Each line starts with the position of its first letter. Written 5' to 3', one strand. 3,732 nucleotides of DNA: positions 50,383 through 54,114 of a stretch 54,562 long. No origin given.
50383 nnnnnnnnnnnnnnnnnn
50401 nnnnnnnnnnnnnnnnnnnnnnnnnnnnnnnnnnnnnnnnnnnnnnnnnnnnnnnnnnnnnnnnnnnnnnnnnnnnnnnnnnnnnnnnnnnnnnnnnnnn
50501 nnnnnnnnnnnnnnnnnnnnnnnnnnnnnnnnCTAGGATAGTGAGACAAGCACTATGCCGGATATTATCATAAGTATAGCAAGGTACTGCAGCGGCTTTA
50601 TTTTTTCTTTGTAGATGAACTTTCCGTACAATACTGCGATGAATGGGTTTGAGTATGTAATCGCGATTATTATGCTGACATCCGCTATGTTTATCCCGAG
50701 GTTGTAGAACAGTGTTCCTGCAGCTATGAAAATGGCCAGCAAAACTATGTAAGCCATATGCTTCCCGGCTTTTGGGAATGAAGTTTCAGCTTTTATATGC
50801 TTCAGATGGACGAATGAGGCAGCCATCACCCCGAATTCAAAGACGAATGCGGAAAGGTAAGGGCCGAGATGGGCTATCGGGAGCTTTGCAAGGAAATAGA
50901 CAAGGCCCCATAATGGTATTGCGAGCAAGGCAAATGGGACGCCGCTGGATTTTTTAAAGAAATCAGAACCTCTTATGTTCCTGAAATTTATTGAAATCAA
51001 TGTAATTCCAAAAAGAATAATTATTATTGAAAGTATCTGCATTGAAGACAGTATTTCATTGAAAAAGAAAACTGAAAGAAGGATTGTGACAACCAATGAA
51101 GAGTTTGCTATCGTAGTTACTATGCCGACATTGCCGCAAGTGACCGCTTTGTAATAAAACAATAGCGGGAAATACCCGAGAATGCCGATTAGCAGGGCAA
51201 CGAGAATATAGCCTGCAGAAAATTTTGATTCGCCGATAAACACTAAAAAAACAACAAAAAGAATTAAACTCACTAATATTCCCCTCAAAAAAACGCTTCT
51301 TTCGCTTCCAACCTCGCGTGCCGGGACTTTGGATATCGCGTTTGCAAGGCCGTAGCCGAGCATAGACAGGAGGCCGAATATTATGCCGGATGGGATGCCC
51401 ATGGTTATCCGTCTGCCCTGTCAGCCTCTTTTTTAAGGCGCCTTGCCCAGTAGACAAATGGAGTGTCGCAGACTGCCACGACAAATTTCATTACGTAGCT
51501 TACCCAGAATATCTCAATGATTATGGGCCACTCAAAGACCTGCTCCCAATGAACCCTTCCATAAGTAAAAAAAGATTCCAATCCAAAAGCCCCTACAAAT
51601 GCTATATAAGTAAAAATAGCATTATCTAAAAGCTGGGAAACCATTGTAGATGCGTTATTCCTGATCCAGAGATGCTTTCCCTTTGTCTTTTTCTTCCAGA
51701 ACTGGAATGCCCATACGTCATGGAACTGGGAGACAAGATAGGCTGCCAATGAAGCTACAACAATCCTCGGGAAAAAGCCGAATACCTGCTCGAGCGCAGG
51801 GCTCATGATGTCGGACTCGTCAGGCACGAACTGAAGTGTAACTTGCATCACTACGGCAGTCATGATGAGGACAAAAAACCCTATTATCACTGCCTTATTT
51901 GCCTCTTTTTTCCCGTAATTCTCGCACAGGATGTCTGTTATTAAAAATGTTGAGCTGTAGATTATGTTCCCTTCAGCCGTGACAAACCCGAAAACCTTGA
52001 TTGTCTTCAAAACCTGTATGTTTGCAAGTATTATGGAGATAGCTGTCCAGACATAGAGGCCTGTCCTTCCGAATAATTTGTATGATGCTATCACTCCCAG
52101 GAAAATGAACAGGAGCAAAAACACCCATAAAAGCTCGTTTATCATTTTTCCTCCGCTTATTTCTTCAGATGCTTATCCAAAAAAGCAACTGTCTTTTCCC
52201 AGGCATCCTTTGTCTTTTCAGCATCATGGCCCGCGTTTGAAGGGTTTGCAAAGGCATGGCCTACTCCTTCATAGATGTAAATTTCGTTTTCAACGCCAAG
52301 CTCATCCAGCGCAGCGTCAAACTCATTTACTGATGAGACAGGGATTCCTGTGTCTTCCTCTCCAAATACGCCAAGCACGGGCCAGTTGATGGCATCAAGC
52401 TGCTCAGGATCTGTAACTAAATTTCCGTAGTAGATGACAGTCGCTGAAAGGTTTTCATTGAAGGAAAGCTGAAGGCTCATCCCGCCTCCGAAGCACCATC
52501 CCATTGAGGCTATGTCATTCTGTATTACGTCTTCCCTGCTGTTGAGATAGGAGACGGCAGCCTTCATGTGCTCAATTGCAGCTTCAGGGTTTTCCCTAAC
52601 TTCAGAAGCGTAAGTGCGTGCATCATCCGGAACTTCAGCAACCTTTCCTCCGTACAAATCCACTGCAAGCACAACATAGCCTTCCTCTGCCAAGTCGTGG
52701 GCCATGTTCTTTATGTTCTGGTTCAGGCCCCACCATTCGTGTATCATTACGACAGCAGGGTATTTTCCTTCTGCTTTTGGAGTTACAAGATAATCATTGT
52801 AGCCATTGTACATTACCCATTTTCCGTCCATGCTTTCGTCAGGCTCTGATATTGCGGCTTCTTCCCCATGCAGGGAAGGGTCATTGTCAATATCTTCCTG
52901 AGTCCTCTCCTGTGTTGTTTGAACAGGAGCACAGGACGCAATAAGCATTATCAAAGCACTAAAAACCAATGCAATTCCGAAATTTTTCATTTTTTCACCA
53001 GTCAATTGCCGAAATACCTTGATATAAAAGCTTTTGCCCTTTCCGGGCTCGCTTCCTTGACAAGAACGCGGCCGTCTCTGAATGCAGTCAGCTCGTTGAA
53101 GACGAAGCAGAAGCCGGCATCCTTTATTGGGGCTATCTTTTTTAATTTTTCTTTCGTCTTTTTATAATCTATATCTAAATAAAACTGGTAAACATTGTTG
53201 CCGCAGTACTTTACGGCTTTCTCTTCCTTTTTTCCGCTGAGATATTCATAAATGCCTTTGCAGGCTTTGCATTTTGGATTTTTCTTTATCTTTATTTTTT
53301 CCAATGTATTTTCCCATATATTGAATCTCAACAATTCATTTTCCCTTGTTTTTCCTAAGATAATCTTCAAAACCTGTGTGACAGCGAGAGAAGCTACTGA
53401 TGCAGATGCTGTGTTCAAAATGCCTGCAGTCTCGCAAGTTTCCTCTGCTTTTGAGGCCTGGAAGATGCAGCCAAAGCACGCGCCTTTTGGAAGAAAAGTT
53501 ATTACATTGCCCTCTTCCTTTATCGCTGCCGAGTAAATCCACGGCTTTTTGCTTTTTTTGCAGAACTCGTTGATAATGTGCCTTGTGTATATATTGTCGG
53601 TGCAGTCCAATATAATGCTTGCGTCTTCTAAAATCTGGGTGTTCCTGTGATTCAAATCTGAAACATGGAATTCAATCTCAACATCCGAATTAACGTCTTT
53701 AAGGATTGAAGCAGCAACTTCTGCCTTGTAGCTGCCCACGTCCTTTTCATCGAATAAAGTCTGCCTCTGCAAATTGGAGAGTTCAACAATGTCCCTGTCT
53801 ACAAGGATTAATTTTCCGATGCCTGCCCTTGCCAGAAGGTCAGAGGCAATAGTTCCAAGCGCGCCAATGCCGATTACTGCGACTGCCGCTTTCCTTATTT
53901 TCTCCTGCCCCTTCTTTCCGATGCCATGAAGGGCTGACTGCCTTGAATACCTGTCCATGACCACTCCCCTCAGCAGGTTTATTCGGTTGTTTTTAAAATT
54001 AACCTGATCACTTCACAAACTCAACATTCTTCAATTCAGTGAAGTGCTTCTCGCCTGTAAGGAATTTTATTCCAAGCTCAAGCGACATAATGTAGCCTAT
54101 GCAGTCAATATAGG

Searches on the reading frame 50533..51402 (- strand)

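Call 67: search_protein_families(library=pfam, proteins=[window:50533-51402:-], max_evalue=0.0001)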
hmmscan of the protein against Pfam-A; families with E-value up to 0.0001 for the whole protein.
window:50533-51402:- (289 aa): 3 families
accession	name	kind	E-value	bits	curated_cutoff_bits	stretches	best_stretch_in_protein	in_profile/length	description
PF00892.27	EamA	-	4.2e-32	111.7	28.2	2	5-137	2-134/135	EamA-like transporter family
PF03151.22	TPT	-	3.3e-07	30.4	30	1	183-288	34-137/291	Triose-phosphate Transporter family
PF10639.15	TMEM234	-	4.5e-05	23.9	30.1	0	212-286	38-112/113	Putative transmembrane family 234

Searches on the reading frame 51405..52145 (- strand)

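Call 67: search_protein_families(library=pfam, proteins=[window:51405-52145:-], max_evalue=0.0001)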
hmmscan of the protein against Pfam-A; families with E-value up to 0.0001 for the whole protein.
window:51405-52145:- (246 aa): 1 family
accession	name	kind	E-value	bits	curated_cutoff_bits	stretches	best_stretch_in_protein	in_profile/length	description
PF02592.20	Vut_1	-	2.2e-56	190.9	27.2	1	59-234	3-152/152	Putative vitamin uptake transporter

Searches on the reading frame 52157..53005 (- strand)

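Call 67: search_protein_families(library=pfam, proteins=[window:52157-53005:-], max_evalue=0.0001)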
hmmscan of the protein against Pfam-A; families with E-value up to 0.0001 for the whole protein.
window:52157-53005:- (282 aa): 5 families
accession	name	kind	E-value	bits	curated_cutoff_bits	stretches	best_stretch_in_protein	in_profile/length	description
PF01738.24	DLH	-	2.4e-53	181.4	21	1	72-279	4-216/217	Dienelactone hydrolase family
PF00326.27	Peptidase_S9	-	5.5e-10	39.5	22.6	0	206-269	143-205/213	Prolyl oligopeptidase family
PF08840.17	BAAT_C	-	1.1e-07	32.6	20.9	0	144-198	3-58/210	BAAT / Acyl-CoA thioester hydrolase C terminal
PF12740.14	PETase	-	8e-07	29.2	28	1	77-271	49-230/263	PET hydrolase-like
PF07224.18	Chlorophyllase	-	4.1e-05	23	26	1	73-130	33-90/301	Chlorophyllase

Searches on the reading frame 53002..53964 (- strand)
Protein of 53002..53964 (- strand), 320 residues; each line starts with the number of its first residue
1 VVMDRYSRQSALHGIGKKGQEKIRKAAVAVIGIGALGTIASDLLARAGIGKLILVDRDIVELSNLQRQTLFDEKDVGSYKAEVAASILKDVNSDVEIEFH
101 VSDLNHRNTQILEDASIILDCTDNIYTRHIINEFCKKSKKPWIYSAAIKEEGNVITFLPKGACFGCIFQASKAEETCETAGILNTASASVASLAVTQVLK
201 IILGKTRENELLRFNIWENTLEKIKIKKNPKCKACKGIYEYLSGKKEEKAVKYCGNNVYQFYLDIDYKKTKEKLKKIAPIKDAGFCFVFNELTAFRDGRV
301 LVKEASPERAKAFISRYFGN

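Call 67: search_protein_families(library=pfam, proteins=[window:53002-53964:-], max_evalue=0.0001)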
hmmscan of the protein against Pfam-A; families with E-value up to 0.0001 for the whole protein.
window:53002-53964:- (320 aa): 1 family
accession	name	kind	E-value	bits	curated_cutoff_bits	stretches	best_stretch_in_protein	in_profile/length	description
PF00899.27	ThiF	-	3.7e-71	239.5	28.1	1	6-233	1-237/238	ThiF family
